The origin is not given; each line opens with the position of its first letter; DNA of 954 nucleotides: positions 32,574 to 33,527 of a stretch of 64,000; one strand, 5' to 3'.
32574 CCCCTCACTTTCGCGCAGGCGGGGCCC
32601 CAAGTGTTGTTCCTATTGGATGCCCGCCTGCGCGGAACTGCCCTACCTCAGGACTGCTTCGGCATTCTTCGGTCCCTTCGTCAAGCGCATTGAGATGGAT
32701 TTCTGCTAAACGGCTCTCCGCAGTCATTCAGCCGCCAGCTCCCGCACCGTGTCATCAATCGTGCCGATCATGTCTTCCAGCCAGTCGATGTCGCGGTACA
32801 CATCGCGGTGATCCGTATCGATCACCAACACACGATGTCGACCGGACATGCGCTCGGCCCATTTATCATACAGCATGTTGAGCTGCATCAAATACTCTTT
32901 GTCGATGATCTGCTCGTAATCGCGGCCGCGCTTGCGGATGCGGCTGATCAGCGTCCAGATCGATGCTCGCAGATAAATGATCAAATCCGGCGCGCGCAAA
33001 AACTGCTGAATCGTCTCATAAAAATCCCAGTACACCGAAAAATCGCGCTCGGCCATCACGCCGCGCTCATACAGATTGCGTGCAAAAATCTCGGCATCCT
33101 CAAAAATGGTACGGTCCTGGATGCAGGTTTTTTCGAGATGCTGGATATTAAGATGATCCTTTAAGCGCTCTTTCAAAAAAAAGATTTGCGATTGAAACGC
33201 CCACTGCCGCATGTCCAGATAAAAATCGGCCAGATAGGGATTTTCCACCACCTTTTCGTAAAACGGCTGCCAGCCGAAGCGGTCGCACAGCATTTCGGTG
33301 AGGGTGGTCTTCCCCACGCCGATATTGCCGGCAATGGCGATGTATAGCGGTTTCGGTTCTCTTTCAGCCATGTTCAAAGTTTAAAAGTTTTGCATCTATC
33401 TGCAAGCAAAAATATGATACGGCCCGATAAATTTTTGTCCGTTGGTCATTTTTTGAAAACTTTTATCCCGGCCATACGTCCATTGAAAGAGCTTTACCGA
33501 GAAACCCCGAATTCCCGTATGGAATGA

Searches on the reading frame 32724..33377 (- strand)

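Call 52: search_protein_families(library=pfam, proteins=[window:32724-33377:-], max_evalue=0.00001)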
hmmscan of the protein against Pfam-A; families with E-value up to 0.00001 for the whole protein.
window:32724-33377:- (217 aa): 2 families
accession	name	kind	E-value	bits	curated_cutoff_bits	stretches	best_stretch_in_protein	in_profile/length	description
PF01712.25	dNK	-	1.1e-48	166.2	27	1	13-209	1-200/203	Deoxynucleoside kinase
PF13238.12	AAA_18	-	8.8e-06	26.6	29.4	0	13-154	1-115/128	AAA domain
